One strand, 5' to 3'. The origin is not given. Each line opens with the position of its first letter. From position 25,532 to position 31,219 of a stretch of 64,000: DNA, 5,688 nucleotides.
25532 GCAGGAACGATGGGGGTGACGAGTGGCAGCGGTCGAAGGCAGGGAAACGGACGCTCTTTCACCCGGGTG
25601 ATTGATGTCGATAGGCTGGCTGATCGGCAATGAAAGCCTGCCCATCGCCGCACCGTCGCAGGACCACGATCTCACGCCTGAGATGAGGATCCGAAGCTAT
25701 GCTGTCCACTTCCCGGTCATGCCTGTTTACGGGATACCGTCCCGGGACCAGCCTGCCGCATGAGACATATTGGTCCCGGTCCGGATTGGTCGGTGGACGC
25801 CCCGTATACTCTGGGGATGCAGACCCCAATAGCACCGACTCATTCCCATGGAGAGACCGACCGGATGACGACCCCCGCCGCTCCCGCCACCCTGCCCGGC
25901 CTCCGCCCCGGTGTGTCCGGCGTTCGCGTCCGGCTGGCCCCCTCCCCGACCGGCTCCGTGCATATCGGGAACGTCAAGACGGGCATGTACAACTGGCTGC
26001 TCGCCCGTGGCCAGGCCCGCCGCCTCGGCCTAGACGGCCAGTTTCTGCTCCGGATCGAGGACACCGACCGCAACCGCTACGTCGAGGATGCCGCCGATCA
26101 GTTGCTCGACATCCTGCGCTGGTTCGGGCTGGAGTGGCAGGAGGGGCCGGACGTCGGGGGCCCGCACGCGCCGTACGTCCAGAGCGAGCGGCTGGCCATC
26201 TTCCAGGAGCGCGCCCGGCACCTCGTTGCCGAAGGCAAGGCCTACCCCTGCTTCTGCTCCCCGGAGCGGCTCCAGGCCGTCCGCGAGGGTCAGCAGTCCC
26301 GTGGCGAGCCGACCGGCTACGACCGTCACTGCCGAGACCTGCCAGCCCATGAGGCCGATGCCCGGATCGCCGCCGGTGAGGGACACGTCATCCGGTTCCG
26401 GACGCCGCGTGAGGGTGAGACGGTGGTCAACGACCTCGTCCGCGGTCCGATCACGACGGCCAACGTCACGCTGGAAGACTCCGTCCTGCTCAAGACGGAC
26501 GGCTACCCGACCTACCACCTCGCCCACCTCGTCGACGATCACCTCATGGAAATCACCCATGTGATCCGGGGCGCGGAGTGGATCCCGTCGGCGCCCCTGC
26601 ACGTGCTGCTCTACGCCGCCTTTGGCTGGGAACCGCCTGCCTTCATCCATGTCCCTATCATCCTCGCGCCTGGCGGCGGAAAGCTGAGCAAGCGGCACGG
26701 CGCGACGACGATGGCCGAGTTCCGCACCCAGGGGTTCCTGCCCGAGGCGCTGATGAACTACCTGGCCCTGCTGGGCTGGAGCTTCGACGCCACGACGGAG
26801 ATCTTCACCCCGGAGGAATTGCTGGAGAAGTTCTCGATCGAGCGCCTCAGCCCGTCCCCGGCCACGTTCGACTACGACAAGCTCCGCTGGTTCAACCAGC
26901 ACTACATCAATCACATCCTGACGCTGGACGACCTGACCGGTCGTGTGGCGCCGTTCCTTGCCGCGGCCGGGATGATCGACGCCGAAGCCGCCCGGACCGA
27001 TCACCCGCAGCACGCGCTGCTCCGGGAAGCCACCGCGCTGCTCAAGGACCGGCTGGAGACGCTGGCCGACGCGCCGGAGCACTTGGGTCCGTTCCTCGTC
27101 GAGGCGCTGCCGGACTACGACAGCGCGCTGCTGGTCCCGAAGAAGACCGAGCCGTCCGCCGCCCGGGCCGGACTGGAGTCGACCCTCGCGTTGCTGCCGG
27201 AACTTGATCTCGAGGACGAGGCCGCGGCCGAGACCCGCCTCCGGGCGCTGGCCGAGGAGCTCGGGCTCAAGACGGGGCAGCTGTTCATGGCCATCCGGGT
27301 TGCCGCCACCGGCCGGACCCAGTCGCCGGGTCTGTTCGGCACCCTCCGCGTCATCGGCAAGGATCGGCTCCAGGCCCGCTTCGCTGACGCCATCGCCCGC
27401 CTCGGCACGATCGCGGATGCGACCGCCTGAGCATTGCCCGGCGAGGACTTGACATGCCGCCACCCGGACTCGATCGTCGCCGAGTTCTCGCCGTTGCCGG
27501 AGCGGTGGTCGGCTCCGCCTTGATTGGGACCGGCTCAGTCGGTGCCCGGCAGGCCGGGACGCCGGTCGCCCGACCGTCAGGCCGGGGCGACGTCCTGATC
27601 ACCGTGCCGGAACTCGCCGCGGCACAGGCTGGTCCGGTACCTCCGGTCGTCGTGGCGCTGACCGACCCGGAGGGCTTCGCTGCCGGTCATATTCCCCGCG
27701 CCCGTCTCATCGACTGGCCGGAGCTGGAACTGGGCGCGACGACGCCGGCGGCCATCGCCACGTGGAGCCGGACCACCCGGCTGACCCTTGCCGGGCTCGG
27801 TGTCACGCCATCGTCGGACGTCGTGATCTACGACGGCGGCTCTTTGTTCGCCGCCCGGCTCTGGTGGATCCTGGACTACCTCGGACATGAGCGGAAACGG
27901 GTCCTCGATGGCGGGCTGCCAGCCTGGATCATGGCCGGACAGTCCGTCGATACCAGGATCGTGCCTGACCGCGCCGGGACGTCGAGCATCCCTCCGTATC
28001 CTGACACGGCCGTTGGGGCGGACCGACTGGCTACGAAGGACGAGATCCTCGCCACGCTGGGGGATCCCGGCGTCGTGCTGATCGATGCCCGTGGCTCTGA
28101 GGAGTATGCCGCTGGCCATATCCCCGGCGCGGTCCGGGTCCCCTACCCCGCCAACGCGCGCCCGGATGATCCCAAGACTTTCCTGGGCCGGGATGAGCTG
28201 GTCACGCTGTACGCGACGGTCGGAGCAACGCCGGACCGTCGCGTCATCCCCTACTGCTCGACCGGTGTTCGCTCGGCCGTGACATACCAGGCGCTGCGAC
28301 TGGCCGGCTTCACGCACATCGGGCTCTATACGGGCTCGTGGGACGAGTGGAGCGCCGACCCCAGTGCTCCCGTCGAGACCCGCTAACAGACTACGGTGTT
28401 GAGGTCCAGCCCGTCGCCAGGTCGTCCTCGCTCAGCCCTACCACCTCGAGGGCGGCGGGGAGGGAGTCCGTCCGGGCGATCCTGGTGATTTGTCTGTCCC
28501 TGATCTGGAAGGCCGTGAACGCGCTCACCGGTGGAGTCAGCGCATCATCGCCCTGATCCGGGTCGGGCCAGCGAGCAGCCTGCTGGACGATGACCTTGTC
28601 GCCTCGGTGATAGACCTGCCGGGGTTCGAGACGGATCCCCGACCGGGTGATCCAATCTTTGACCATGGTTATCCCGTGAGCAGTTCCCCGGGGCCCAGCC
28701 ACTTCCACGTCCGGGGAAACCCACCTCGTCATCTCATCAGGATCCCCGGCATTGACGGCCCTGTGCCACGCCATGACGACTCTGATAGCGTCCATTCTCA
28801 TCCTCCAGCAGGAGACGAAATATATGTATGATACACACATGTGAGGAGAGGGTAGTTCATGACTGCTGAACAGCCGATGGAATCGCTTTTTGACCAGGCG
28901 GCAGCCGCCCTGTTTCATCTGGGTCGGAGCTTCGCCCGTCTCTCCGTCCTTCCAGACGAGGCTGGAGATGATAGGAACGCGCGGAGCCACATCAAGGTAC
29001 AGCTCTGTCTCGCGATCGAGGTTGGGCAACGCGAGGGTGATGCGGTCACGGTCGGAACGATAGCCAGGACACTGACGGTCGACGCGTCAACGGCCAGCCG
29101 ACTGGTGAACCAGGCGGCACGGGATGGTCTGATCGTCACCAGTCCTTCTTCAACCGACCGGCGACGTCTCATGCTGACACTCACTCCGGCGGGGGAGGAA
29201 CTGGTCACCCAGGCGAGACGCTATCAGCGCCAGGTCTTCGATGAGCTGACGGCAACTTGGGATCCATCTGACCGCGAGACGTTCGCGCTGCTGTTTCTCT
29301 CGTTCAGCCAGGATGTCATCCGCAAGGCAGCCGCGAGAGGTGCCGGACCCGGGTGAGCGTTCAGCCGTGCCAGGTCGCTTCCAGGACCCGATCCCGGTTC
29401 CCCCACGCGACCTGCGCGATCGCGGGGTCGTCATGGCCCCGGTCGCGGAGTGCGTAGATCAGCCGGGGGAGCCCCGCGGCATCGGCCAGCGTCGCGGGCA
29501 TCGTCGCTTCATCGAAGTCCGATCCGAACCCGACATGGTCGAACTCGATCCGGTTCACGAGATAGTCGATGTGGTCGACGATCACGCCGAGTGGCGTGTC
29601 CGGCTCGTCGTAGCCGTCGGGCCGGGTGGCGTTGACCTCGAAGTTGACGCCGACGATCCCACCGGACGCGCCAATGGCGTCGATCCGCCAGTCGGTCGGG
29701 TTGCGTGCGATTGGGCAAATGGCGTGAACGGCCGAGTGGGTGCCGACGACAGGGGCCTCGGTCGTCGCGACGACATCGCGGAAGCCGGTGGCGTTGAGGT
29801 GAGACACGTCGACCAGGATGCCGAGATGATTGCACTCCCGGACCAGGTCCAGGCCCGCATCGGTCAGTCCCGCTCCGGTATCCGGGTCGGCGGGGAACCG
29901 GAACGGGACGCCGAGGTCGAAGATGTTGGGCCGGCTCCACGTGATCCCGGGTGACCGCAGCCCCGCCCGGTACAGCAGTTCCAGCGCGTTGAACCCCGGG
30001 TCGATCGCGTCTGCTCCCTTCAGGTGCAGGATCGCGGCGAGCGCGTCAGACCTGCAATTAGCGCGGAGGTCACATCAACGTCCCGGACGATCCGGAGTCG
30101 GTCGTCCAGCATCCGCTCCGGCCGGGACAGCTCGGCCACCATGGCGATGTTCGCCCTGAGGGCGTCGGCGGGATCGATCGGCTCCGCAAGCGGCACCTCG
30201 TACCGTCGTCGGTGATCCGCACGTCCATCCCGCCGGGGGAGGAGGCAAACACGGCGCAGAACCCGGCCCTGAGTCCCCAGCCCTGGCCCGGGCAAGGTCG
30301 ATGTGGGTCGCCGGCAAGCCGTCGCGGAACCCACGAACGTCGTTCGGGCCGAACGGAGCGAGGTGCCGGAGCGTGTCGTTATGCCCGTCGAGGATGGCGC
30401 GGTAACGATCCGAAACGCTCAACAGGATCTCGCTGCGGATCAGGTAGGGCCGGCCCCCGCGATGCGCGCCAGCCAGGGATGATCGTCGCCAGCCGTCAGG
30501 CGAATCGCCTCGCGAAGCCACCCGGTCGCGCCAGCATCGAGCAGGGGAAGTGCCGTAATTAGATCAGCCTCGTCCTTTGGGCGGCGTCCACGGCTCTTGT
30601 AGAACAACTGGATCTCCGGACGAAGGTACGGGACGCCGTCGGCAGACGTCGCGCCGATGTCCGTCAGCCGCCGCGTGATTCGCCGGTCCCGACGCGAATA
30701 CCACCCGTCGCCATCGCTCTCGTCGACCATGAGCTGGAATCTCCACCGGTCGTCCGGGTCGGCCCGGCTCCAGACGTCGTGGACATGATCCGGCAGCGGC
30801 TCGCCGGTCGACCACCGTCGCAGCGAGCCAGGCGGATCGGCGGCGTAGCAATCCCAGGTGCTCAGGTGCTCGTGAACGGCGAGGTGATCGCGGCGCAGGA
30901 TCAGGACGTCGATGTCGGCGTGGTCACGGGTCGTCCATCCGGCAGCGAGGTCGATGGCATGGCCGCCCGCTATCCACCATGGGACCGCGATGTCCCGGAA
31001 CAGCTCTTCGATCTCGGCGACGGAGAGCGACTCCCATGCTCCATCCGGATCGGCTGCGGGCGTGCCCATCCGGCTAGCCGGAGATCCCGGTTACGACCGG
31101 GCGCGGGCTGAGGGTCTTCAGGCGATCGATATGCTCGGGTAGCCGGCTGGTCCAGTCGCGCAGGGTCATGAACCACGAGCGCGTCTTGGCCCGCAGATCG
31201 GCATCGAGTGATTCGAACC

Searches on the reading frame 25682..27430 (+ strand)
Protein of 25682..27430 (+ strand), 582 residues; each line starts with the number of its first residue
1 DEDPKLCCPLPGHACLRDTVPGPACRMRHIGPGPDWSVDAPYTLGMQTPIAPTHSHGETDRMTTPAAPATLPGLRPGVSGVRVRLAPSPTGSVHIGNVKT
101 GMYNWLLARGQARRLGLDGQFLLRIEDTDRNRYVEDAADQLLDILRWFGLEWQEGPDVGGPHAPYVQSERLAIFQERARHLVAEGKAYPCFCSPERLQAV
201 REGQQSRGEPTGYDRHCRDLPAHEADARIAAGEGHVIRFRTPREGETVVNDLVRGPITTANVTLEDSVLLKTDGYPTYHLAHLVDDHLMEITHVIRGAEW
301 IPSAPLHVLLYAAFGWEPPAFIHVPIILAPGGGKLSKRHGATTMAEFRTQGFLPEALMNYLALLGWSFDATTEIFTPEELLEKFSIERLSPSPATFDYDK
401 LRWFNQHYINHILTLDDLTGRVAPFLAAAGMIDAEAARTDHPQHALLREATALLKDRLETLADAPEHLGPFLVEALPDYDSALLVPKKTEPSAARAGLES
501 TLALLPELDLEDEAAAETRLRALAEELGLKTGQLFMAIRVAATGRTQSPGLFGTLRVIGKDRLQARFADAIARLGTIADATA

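Call 54: search_protein_families(library=pfam, proteins=[window:25682-27430:+], max_evalue=0.00001)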
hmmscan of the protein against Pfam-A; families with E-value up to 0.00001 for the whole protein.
window:25682-27430:+ (582 aa): 2 families
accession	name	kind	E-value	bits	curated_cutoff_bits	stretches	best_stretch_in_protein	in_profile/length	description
PF00749.27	tRNA-synt_1c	-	1.1e-92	310.7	23.4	1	81-403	2-314/314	tRNA synthetases class I (E and Q), catalytic domain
PF19269.4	Anticodon_2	-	1.7e-26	93.8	23.6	1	434-571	9-141/141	Anticodon binding domain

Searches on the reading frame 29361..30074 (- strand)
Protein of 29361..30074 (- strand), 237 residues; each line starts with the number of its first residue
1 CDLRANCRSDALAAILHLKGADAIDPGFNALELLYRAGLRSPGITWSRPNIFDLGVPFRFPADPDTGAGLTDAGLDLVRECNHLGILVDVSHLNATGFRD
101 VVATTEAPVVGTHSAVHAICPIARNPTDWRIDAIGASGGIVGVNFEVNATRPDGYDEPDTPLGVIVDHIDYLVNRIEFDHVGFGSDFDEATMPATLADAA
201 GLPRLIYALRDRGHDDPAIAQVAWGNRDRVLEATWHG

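Call 13: search_protein_families(library=pfam, proteins=[window:29361-30074:-], max_evalue=0.001)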
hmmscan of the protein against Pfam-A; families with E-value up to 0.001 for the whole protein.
window:29361-30074:- (237 aa): 1 family
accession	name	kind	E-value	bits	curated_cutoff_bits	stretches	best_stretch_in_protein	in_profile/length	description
PF01244.27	Peptidase_M19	-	3.7e-64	217.3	26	1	2-232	95-318/319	Membrane dipeptidase (Peptidase family M19)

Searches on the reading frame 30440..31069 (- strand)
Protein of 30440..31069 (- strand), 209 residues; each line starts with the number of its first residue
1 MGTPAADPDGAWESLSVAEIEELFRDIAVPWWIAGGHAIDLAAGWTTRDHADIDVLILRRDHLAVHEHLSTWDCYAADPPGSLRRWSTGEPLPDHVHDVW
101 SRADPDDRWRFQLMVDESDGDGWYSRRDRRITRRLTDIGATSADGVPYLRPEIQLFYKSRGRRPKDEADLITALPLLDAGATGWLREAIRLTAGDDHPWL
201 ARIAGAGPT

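Call 13: search_protein_families(library=pfam, proteins=[window:30440-31069:-], max_evalue=0.001)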
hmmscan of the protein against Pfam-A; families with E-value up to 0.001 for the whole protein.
window:30440-31069:- (209 aa): 1 family
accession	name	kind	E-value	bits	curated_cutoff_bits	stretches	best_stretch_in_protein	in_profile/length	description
PF10706.15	Aminoglyc_resit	-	2.4e-09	37.9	21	1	17-71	2-56/149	Aminoglycoside-2''-adenylyltransferase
